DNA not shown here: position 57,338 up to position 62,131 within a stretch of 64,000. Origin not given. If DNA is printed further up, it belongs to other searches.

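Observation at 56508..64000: Chromosomal T4SS variant: giant repeat VirB10 plus a repeat-only partner plus VirB11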

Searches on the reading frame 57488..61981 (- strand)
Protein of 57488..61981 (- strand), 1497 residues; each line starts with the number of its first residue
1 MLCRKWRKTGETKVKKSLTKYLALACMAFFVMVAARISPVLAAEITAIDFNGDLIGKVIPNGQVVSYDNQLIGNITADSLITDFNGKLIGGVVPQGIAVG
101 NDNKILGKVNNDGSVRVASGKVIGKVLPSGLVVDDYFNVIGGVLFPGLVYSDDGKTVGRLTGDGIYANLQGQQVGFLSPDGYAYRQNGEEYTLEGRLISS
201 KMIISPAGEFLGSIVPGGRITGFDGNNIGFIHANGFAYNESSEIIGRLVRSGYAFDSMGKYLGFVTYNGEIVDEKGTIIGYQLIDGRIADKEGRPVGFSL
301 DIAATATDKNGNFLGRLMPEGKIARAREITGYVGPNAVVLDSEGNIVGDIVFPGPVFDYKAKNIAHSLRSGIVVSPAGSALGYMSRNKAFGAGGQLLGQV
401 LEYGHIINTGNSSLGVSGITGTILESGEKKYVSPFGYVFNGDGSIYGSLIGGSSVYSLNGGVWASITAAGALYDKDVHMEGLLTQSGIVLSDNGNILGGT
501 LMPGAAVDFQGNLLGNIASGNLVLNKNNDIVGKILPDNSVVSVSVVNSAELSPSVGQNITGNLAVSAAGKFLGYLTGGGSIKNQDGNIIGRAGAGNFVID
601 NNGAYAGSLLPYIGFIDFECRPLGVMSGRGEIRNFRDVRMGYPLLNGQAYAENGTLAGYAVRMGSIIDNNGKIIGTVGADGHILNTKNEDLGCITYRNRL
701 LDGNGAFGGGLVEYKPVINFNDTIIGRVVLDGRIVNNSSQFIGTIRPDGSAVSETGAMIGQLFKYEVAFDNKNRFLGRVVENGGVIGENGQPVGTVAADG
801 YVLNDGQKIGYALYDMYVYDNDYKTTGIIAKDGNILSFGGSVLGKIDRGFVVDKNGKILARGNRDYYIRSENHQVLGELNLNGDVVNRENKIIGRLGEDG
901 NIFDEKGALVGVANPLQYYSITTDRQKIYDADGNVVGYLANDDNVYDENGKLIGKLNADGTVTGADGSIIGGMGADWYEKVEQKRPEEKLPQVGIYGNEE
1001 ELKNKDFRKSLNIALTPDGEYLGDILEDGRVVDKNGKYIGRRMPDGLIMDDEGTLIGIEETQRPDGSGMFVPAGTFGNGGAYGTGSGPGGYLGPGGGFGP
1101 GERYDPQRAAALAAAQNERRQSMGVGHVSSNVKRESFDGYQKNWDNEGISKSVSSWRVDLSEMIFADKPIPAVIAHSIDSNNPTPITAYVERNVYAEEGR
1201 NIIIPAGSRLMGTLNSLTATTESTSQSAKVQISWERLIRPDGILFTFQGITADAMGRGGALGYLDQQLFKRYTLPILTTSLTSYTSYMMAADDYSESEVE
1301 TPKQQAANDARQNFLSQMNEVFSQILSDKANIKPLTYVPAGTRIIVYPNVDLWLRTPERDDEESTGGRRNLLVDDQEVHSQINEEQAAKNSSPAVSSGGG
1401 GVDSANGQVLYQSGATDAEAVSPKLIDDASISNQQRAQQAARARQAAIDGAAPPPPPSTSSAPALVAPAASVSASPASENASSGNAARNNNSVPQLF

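Call 3: search_protein_families(library=pfam, proteins=[window:57488-61981:-], max_evalue=0.01)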
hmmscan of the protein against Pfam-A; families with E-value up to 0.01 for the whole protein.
window:57488-61981:- (1497 aa): 4 families
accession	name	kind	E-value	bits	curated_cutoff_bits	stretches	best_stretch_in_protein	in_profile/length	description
PF21785.3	Bflower_2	-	3.5e-54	181.9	38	6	712-797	15-97/112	5-fold beta-flower protein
PF03743.19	TrbI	-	2.7e-33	115.9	35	1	1164-1354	2-188/188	Bacterial conjugation TrbI-like protein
PF21784.3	Bflower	-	2.2e-21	76.8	25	2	805-860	7-61/116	4-fold beta flower protein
PF12396.14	DUF3659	-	3.2e-13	49.8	24.8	0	234-281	11-54/61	Protein of unknown function (DUF3659)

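Call 7: find_encoding_contigs(protein=window:57488-61981:-, flank=10000, max_places=6)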
Protein window:57488-61981:- (1497 aa): 3 contigs read that carry it; 1 place shown.
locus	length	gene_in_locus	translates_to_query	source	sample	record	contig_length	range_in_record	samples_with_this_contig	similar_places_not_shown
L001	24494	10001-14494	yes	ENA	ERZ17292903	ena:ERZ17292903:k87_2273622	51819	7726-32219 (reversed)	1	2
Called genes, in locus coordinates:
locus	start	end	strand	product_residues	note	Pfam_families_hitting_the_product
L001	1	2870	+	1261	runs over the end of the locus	-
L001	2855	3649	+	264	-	PF04335:VirB8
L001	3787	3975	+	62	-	-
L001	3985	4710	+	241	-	PF04335:VirB8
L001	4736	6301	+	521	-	PF03524:CagX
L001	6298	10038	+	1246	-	-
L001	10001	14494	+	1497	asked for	PF21784:Bflower (faint), PF12396:DUF3659 (faint), PF21785:Bflower_2, PF03743:TrbI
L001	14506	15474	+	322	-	PF00437:T2SSE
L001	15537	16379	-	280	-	PF00270:DEAD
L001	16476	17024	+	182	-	PF00857:Isochorismatase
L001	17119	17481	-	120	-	PF01050:MannoseP_isomer, PF07883:Cupin_2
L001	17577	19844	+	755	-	PF13185:GAF_2, PF01590:GAF, PF05524:PEP-utilisers_N, PF00391:PEP-utilizers, PF02896:PEP-utilizers_C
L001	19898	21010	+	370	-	PF12844:HTH_19 (faint), PF13413:HTH_25, PF13464:RodZ_C (weak)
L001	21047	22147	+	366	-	PF04551:GcpE, PF26540:GcpE_C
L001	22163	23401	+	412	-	PF13393:tRNA-synt_His, PF00152:tRNA-synt_2 (faint), PF00587:tRNA-synt_2b, PF03129:HGTP_anticodon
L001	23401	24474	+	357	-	PF03462:PCRF, PF00472:RF-1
